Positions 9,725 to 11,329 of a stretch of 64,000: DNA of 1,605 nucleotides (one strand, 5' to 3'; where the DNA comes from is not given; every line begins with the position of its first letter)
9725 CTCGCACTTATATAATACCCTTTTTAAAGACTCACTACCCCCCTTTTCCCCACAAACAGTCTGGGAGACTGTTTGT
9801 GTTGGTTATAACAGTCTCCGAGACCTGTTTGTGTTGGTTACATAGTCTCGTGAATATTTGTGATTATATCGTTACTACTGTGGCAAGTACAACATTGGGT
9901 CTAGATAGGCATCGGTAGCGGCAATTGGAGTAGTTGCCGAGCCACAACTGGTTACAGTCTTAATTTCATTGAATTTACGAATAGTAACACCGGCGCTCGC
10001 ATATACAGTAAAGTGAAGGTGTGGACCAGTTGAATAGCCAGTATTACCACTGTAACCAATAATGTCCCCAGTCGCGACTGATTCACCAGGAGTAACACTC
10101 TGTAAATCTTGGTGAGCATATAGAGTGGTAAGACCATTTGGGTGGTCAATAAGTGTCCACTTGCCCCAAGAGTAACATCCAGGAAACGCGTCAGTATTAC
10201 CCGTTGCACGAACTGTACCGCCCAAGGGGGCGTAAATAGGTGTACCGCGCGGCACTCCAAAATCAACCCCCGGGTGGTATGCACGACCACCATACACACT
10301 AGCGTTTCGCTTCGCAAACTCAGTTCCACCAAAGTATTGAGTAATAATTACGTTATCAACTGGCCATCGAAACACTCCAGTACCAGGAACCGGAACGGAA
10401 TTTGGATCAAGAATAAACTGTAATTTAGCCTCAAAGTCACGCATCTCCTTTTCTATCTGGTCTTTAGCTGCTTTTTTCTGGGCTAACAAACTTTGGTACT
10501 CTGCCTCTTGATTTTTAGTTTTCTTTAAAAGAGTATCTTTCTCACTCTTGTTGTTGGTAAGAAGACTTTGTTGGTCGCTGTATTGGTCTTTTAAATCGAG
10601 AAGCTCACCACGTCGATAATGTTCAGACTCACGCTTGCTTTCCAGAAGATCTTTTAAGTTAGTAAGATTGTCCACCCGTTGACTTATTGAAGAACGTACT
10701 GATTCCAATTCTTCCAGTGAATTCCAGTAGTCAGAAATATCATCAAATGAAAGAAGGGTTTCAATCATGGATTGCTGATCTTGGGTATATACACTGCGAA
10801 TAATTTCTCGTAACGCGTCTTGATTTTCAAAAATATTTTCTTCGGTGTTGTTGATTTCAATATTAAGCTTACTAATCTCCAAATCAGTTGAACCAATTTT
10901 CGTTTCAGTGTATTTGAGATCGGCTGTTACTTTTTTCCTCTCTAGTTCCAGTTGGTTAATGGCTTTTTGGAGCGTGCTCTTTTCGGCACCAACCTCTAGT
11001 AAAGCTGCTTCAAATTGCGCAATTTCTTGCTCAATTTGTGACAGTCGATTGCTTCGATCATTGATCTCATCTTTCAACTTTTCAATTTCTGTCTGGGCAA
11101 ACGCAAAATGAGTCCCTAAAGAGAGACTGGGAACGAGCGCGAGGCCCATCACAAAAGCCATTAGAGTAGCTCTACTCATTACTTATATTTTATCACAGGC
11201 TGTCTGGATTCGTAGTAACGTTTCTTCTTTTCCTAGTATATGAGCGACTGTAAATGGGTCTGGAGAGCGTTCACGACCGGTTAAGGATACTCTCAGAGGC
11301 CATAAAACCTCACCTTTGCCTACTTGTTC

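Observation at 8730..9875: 1.1-kb hairpin-dense non-coding region with a thrice-repeated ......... motif and tandem terminator-like repeats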

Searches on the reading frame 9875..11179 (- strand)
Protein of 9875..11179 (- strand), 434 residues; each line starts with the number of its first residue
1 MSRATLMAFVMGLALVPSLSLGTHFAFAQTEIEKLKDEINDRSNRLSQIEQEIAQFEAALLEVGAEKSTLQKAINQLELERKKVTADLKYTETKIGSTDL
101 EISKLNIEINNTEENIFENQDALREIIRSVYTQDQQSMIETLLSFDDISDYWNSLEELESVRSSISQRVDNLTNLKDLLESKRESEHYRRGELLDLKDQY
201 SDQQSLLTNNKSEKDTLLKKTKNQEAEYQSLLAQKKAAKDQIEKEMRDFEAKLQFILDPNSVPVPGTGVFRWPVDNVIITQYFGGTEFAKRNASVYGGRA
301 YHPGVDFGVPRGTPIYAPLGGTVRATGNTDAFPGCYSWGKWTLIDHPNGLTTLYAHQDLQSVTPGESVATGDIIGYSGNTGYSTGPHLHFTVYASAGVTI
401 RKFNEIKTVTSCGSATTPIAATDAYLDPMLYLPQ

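Call 12: find_homologous_proteins(query=window:9875-11179:-)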
Query window:9875-11179:- (434 aa): 5368 proteins with E <= 0.001 among 8000 candidates; the best 120 are listed.
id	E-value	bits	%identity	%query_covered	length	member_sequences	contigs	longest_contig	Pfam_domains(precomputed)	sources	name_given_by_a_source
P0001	3.5e-272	921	93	100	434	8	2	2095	PF01551.30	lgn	-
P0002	3.2e-260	881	90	100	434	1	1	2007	PF01551.30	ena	-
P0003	6.6e-256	867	88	100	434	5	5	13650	PF01551.30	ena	-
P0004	1.3e-221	754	77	100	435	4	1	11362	PF01551.30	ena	-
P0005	1.4e-221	754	76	100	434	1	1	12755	PF01551.30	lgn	-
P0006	1.3e-216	738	90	84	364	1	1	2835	PF01551.30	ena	-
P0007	1.8e-212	724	75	97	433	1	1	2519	PF01551.30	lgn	-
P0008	3.7e-207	706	72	100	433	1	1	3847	PF01551.30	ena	-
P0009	1.8e-205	701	70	100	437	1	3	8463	PF01551.30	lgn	-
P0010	4.3e-196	670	69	100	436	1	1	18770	PF01551.30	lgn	-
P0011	8.1e-196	669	69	100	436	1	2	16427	PF01551.30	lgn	-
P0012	4.5e-194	663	67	100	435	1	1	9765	PF01551.30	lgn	-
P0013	5.5e-194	663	68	99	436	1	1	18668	PF01551.30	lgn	-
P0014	8.3e-194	663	67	100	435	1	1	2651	PF01551.30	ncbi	-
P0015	1.1e-193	662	67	100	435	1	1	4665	PF01551.30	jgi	jgi:murein DD-endopeptidase MepM/ murein hydrolase activator NlpD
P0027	7.4e-189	646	67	99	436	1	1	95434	PF01551.30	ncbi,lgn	-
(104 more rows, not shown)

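Call 13: find_encoding_contigs(protein=P0003, flank=6000, max_places=4)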
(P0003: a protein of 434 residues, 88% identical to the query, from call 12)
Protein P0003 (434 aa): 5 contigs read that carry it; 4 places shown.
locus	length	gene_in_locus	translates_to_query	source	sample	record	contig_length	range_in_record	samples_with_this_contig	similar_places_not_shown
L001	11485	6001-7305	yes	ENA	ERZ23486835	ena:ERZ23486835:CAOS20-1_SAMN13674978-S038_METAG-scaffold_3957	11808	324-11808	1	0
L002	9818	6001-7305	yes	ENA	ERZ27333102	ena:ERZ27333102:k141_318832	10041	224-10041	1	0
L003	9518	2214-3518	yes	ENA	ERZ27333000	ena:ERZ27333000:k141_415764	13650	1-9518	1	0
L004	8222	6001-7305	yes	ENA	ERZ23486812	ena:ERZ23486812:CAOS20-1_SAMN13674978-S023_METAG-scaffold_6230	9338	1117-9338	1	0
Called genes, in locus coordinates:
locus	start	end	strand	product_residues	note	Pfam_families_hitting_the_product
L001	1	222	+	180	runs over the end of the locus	?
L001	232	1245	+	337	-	PF00768:Peptidase_S11, PF13354:Beta-lactamase2 (weak)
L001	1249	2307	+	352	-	PF00953:Glycos_transf_4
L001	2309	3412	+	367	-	PF01098:FTSW_RODA_SPOVE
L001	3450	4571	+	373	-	PF03033:Glyco_transf_28, PF04101:Glyco_tran_28_C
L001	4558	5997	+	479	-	PF00749:tRNA-synt_1c, PF19269:Anticodon_2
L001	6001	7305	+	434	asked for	PF01551:Peptidase_M23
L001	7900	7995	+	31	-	-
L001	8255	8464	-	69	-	-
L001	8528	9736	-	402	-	PF07690:MFS_1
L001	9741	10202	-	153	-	PF01878:EVE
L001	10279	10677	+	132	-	PF02077:SURF4 (weak), PF07291:MauE (weak), PF07681:DoxX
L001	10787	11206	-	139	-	-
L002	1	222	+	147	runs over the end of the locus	?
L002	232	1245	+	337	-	PF00768:Peptidase_S11, PF13354:Beta-lactamase2 (weak)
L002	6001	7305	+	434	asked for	PF01551:Peptidase_M23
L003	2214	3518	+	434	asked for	PF01551:Peptidase_M23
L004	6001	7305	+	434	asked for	PF01551:Peptidase_M23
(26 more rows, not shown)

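Call 14: find_encoding_contigs(protein=P0004, flank=6000, max_places=2)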
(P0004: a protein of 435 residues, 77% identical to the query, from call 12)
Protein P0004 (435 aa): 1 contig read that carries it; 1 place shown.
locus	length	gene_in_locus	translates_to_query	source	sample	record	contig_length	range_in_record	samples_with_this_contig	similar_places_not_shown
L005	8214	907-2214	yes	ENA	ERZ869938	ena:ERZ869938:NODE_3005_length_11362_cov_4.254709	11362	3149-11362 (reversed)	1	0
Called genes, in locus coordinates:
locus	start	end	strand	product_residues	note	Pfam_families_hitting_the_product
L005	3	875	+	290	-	?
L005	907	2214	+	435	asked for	PF01551:Peptidase_M23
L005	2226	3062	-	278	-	-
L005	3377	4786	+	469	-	PF00479:G6PD_N, PF02781:G6PD_C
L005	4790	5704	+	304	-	PF03446:NAD_binding_2, PF00393:6PGD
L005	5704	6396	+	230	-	PF01182:Glucosamine_iso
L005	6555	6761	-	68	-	-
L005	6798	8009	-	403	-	PF07690:MFS_1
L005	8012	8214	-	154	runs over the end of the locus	PF01878:EVE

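Call 15: find_encoding_contigs(protein=P0005, flank=6000, max_places=2)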
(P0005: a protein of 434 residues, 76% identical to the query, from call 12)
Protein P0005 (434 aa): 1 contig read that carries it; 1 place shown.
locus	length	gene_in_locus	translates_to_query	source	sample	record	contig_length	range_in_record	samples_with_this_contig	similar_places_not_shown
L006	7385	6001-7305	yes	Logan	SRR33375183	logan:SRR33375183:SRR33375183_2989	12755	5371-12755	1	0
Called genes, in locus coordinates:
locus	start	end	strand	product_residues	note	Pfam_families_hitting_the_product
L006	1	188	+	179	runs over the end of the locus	PF04079:SMC_ScpB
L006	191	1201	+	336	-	PF00768:Peptidase_S11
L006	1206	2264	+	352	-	PF00953:Glycos_transf_4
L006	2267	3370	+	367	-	PF01098:FTSW_RODA_SPOVE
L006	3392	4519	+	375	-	PF03033:Glyco_transf_28, PF04101:Glyco_tran_28_C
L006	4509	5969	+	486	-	PF00749:tRNA-synt_1c, PF19269:Anticodon_2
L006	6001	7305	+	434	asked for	PF01551:Peptidase_M23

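Call 23: find_encoding_contigs(protein=P0010, flank=8000, max_places=2)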
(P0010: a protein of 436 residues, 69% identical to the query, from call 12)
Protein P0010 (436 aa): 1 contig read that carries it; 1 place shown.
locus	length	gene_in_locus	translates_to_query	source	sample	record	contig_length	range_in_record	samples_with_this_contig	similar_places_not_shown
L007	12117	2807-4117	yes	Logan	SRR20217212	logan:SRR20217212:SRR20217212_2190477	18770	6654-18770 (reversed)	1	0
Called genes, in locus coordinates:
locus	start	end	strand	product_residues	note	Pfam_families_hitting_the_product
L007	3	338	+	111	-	?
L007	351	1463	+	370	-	PF03033:Glyco_transf_28, PF04101:Glyco_tran_28_C, PF06722:EryCIII-like_C (weak)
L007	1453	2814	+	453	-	PF00749:tRNA-synt_1c, PF19269:Anticodon_2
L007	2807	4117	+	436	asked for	PF01551:Peptidase_M23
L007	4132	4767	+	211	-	PF00702:Hydrolase, PF12710:HAD, PF08282:Hydrolase_3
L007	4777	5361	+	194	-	-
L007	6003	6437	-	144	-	PF01878:EVE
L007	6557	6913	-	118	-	-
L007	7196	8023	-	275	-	PF00480:ROK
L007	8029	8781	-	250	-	PF18306:LDcluster4, PF03641:Lysine_decarbox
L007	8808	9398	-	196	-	PF16473:Rv2179c-like (weak)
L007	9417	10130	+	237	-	PF03167:UDG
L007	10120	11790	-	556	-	PF01875:Memo, PF09587:PGA_cap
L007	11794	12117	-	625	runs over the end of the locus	-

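Call 24: find_encoding_contigs(protein=P0009, flank=8000, max_places=2)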
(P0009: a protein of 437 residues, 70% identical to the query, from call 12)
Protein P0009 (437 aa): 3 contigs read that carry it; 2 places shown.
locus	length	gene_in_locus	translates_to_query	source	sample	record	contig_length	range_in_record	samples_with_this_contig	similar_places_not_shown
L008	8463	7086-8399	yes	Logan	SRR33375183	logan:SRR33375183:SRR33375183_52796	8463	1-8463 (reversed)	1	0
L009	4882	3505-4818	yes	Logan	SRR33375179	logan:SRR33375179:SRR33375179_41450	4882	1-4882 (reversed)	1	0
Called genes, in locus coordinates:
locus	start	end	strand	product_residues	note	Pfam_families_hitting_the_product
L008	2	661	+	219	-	?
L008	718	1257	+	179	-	PF04079:SMC_ScpB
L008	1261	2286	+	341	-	PF00768:Peptidase_S11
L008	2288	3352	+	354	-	PF00953:Glycos_transf_4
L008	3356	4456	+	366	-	PF01098:FTSW_RODA_SPOVE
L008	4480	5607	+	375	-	PF03033:Glyco_transf_28, PF04101:Glyco_tran_28_C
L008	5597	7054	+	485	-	PF00749:tRNA-synt_1c, PF19269:Anticodon_2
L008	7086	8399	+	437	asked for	PF01551:Peptidase_M23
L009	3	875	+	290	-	?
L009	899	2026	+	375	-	PF03033:Glyco_transf_28, PF04101:Glyco_tran_28_C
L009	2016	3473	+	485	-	PF00749:tRNA-synt_1c, PF19269:Anticodon_2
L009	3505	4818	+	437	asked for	PF01551:Peptidase_M23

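Call 25: find_encoding_contigs(protein=P0027, flank=8000, max_places=2)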
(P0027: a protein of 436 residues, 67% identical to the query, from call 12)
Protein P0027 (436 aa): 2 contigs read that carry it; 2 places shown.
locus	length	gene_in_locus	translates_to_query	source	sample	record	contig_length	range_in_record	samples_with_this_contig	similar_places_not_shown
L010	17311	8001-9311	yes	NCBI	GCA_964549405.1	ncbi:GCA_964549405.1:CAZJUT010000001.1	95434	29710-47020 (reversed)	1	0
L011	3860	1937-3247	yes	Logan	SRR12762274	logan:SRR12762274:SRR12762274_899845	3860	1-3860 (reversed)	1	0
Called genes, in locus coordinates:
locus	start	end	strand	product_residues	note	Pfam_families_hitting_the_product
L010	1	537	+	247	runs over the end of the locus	PF02616:SMC_ScpA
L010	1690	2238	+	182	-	PF04079:SMC_ScpB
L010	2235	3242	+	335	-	PF00768:Peptidase_S11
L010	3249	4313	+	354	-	PF00953:Glycos_transf_4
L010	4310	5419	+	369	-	PF01098:FTSW_RODA_SPOVE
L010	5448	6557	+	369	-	PF03033:Glyco_transf_28, PF04101:Glyco_tran_28_C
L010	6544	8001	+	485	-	PF00749:tRNA-synt_1c, PF19269:Anticodon_2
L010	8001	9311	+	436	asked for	PF01551:Peptidase_M23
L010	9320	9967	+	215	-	PF00702:Hydrolase, PF12710:HAD, PF08282:Hydrolase_3 (weak)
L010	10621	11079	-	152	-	PF01878:EVE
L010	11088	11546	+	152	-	PF07681:DoxX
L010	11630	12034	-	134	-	-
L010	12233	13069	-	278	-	PF00480:ROK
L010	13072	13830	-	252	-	PF18306:LDcluster4, PF03641:Lysine_decarbox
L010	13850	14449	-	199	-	PF16473:Rv2179c-like (weak)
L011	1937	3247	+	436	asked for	PF01551:Peptidase_M23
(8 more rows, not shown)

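Call 59: find_encoding_contigs(protein=P0008, flank=3000, max_places=2)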
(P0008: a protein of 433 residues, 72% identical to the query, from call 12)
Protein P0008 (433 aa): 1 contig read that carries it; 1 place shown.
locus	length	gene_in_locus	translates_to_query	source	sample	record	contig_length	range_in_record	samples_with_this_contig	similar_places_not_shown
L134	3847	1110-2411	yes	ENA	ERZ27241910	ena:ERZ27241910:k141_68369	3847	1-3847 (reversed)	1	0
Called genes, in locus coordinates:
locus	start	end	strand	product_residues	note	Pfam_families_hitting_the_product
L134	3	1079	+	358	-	?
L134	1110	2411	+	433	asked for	PF01551:Peptidase_M23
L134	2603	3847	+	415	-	?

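Call 60: find_encoding_contigs(protein=P0007, flank=3000, max_places=2)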
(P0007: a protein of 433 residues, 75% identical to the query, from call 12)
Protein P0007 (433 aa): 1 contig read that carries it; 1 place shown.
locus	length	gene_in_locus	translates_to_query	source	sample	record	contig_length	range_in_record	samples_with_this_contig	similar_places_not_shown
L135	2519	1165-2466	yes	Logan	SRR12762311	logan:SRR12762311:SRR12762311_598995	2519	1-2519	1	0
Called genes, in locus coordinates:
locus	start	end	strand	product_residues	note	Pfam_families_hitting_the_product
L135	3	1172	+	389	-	?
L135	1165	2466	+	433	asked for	PF01551:Peptidase_M23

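Call 61: find_encoding_contigs(protein=P0001, flank=3000, max_places=3)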
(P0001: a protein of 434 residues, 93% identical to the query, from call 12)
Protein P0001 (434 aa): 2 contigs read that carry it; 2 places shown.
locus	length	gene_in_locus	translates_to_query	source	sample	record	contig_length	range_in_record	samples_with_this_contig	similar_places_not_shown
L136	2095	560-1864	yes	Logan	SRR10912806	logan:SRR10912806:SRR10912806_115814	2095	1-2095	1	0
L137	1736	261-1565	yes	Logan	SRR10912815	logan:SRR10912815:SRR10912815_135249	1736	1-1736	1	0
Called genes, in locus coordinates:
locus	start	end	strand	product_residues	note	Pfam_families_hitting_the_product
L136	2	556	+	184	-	?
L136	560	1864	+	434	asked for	PF01551:Peptidase_M23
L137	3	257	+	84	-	?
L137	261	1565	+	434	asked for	PF01551:Peptidase_M23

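Call 72: find_homologous_proteins(query=L005:3377-4786:+, max_evalue=1e-50)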
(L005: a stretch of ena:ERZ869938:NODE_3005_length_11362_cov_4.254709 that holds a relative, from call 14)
Query L005:3377-4786:+ (469 aa): 7885 proteins with E <= 1e-50 among 8000 candidates; the best 120 are listed.
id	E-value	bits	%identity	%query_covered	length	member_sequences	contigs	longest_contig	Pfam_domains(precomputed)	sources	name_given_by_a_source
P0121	0.0e+0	1061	100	100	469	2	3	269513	PF02781.22,PF00479.29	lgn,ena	-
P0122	9.9e-241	817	79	100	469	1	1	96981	PF02781.22,PF00479.29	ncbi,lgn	-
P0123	5.1e-178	611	60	99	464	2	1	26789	PF02781.22,PF00479.29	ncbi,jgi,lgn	ncbi:MAG: glucose-6-phosphate 1-dehydrogenase [Patiriisocius sp.]|jgi:glucose-6-phosphate 1-dehydrog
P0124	2.3e-175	602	58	99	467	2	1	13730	PF02781.22,PF00479.29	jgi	jgi:glucose-6-phosphate 1-dehydrogenase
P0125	4.3e-172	591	57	99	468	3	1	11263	PF02781.22,PF00479.29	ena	-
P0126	1.0e-170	587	57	98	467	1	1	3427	PF02781.22,PF00479.29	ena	-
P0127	2.4e-168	579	57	99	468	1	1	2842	PF02781.22,PF00479.29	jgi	-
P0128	9.6e-168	577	55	99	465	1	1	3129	PF02781.22,PF00479.29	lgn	-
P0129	2.1e-166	572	55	99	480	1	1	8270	PF02781.22,PF00479.29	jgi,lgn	jgi:glucose-6-phosphate 1-dehydrogenase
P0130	4.2e-166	571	55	99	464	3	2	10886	PF02781.22,PF00479.29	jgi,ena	-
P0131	1.4e-165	570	55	97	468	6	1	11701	PF02781.22,PF00479.29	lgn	-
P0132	7.2e-165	567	57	99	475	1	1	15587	PF02781.22,PF00479.29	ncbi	-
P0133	6.6e-164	564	55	99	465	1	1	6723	PF02781.22,PF00479.29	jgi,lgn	jgi:glucose-6-phosphate 1-dehydrogenase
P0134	3.8e-162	558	55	99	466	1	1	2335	PF02781.22,PF00479.29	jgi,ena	-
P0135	5.4e-162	558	55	98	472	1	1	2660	PF02781.22,PF00479.29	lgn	-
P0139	2.2e-159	549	57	100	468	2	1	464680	PF02781.22,PF00479.29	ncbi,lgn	-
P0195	3.1e-146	506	52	98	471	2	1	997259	PF02781.22,PF00479.29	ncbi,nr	ncbi:glucose-6-phosphate dehydrogenase [Candidatus Nomurabacteria bacterium]|nr:glucose-6-phosphate 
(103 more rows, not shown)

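Call 73: find_encoding_contigs(protein=P0122, flank=10000, max_places=2)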
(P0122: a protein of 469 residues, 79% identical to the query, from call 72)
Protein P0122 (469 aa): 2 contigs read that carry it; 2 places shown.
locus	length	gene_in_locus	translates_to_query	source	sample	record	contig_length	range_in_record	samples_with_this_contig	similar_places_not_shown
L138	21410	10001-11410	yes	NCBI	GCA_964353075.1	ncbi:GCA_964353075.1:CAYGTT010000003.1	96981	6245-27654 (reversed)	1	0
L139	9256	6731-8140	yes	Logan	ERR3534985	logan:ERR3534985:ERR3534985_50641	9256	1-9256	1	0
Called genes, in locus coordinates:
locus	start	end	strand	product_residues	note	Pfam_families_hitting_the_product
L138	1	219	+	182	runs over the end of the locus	PF04229:GrpB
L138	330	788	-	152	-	-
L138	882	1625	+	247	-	PF02616:SMC_ScpA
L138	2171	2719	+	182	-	PF04079:SMC_ScpB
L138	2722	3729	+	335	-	PF00768:Peptidase_S11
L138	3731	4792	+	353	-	PF00953:Glycos_transf_4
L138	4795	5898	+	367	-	PF01098:FTSW_RODA_SPOVE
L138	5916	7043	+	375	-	PF03033:Glyco_transf_28, PF04101:Glyco_tran_28_C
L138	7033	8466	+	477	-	PF00749:tRNA-synt_1c, PF19269:Anticodon_2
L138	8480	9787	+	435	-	PF01551:Peptidase_M23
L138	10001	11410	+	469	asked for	PF00479:G6PD_N, PF02781:G6PD_C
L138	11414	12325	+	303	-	PF03446:NAD_binding_2, PF03807:F420_oxidored (weak), PF00393:6PGD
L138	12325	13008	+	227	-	PF01182:Glucosamine_iso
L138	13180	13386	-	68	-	-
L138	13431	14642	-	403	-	PF07690:MFS_1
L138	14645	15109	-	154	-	PF01878:EVE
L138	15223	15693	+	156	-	PF07681:DoxX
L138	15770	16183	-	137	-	-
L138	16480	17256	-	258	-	PF01145:Band_7, PF13421:Band_7_1 (weak)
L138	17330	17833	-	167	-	-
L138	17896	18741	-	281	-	PF00480:ROK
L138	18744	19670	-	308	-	-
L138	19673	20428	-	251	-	PF18306:LDcluster4, PF03641:Lysine_decarbox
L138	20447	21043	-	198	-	PF00929:RNase_T, PF16473:Rv2179c-like (weak)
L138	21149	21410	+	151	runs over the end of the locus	PF00293:NUDIX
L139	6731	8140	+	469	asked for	PF00479:G6PD_N, PF02781:G6PD_C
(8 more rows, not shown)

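Call 74: find_encoding_contigs(protein=P0139, flank=10000, max_places=1)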
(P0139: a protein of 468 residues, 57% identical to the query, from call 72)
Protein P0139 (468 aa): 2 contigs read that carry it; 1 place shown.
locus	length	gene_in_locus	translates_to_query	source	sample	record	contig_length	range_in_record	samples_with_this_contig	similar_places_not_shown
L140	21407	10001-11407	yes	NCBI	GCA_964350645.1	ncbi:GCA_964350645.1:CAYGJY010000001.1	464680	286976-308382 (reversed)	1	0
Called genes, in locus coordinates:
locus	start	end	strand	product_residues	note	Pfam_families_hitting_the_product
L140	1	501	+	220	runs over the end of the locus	PF12917:YfbR-like, PF13023:HD_3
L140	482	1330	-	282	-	PF00892:EamA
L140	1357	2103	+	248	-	PF02616:SMC_ScpA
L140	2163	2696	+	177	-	PF04079:SMC_ScpB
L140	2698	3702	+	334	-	PF00768:Peptidase_S11, PF13354:Beta-lactamase2 (faint)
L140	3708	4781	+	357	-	PF00953:Glycos_transf_4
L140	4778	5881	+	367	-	PF01098:FTSW_RODA_SPOVE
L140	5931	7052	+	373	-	PF03033:Glyco_transf_28, PF04101:Glyco_tran_28_C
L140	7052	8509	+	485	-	PF00749:tRNA-synt_1c, PF19269:Anticodon_2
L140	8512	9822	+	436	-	PF01551:Peptidase_M23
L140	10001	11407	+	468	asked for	PF00479:G6PD_N, PF02781:G6PD_C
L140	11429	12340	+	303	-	PF03446:NAD_binding_2, PF03807:F420_oxidored (faint), PF00393:6PGD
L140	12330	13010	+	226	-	PF01182:Glucosamine_iso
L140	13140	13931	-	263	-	PF01177:Asp_Glu_race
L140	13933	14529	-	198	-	PF03575:Peptidase_S51 (weak)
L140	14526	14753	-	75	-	PF07866:DUF1653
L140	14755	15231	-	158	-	PF01878:EVE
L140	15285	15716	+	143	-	PF07291:MauE (weak), PF07681:DoxX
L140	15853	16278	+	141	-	PF02077:SURF4 (weak), PF07681:DoxX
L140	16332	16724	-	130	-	-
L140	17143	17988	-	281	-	PF00480:ROK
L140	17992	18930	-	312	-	-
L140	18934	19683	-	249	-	PF18306:LDcluster4, PF03641:Lysine_decarbox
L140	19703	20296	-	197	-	PF16473:Rv2179c-like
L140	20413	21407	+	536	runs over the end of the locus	-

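Call 85: find_encoding_contigs(protein=P0195, flank=10000, max_places=1)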
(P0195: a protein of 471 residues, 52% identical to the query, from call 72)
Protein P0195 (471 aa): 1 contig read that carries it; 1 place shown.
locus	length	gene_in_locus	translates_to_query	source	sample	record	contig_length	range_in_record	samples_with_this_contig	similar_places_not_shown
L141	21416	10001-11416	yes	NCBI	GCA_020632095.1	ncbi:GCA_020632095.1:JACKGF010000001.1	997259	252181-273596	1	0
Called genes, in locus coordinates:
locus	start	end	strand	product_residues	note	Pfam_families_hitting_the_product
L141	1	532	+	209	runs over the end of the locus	PF12917:YfbR-like, PF13023:HD_3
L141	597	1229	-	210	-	-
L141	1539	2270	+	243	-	PF02616:SMC_ScpA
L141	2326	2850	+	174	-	PF04079:SMC_ScpB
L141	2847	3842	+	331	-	PF00768:Peptidase_S11, PF13354:Beta-lactamase2 (weak)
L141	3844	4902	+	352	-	PF00953:Glycos_transf_4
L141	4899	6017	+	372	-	PF01098:FTSW_RODA_SPOVE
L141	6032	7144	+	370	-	PF03033:Glyco_transf_28, PF04101:Glyco_tran_28_C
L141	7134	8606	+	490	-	PF00749:tRNA-synt_1c, PF19269:Anticodon_2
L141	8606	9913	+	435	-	PF01551:Peptidase_M23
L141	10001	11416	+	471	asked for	PF00479:G6PD_N, PF02781:G6PD_C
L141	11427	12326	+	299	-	PF03446:NAD_binding_2, PF03807:F420_oxidored, PF02153:PDH_N (weak), PF00393:6PGD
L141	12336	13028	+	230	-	PF01182:Glucosamine_iso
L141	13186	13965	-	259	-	PF01177:Asp_Glu_race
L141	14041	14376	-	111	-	-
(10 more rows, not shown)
